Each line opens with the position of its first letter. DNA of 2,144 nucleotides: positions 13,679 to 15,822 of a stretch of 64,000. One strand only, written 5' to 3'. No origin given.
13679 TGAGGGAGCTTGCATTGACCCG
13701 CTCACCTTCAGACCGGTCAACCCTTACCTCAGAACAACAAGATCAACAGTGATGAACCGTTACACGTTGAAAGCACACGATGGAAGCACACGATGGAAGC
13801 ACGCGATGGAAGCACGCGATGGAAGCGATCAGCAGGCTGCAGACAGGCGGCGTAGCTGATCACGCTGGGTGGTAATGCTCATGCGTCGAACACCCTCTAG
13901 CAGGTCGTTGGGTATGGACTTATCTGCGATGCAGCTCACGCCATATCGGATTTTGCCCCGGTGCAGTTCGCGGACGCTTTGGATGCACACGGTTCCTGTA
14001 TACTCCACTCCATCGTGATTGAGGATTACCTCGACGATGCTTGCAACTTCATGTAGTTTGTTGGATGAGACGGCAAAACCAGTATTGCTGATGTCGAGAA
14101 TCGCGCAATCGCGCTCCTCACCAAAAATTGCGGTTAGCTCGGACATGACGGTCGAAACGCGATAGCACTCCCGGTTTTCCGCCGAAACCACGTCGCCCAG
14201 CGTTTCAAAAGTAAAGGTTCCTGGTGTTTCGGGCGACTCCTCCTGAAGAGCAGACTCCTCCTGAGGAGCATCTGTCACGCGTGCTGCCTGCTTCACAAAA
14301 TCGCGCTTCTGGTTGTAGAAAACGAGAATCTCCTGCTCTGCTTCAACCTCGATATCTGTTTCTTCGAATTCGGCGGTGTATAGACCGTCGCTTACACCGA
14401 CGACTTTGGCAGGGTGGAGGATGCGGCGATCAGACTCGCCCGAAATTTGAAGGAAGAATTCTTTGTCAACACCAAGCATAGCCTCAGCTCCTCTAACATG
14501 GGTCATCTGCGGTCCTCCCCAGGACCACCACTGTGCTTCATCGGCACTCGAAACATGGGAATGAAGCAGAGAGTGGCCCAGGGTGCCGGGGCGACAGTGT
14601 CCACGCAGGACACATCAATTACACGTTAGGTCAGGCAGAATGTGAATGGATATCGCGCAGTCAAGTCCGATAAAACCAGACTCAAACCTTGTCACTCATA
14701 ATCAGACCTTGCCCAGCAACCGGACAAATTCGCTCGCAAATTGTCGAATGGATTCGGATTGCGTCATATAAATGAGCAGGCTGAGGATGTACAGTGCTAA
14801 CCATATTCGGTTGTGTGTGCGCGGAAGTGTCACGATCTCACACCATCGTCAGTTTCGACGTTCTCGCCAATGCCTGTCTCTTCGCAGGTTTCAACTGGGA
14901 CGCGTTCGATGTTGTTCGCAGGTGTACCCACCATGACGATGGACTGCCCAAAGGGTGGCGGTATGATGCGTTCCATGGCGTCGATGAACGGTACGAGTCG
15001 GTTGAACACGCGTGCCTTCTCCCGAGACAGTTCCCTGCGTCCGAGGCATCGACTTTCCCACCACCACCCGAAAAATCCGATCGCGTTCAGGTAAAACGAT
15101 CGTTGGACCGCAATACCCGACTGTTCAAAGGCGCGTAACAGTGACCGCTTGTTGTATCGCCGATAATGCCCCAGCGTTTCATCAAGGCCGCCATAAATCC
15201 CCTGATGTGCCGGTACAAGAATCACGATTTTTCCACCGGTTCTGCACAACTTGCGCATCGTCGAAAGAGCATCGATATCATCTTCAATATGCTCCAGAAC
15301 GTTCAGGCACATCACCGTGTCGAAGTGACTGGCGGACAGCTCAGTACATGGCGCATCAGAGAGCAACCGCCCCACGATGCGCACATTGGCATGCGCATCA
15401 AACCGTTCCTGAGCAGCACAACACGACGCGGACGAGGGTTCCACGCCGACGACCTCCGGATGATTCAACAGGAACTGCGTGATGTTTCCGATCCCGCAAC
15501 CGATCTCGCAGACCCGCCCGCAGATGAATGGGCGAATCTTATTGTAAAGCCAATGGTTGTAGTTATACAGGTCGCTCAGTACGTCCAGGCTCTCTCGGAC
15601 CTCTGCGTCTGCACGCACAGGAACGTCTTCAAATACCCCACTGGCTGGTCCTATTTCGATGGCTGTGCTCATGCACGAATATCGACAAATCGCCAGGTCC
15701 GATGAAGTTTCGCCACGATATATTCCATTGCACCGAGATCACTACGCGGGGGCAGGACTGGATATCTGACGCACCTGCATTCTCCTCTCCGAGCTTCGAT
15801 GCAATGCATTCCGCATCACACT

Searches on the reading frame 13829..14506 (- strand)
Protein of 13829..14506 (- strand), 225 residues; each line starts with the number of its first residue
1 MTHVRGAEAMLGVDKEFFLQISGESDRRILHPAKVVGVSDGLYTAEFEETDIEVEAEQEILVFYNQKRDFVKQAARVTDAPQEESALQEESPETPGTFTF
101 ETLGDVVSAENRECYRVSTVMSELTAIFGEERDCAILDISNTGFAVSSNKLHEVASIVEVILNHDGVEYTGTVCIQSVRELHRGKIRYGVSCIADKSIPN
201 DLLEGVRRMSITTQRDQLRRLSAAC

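Call 22: search_protein_families(library=pfam, proteins=[window:13829-14506:-], max_evalue=0.001)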
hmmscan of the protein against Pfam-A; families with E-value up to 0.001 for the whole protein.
window:13829-14506:- (225 aa): 1 family
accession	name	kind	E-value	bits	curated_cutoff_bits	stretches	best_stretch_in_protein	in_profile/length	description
PF07238.19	PilZ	-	2.3e-07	31.5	22.5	1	111-192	2-85/102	PilZ domain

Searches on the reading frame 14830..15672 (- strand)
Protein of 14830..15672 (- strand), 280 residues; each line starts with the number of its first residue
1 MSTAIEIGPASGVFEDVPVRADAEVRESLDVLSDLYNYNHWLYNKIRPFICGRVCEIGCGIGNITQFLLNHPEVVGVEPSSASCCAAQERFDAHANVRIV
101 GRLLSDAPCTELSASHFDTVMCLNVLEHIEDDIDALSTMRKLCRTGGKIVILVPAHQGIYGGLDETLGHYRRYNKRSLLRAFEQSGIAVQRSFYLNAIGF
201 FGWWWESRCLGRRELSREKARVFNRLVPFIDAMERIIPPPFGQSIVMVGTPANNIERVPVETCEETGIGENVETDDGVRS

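Call 22: search_protein_families(library=pfam, proteins=[window:14830-15672:-], max_evalue=0.001)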
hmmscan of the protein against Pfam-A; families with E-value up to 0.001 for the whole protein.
window:14830-15672:- (280 aa): 6 families
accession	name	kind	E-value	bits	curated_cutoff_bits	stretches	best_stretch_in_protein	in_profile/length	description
PF08242.18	Methyltransf_12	-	2.2e-15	57.6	30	1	56-149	2-98/98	Methyltransferase domain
PF13489.12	Methyltransf_23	-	3.4e-15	56.6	27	1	52-189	24-161/164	Methyltransferase domain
PF13649.12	Methyltransf_25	-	2.5e-12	47.8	27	1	54-147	1-97/97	Methyltransferase domain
PF08241.18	Methyltransf_11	-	5.5e-12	46.6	21.2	1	56-151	2-95/95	Methyltransferase domain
PF13847.12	Methyltransf_31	-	2e-08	34.4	27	1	53-155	6-113/145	Methyltransferase domain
PF08003.17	Methyltransf_9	-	9.3e-05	22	23.8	1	47-175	112-238/315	Protein of unknown function (DUF1698)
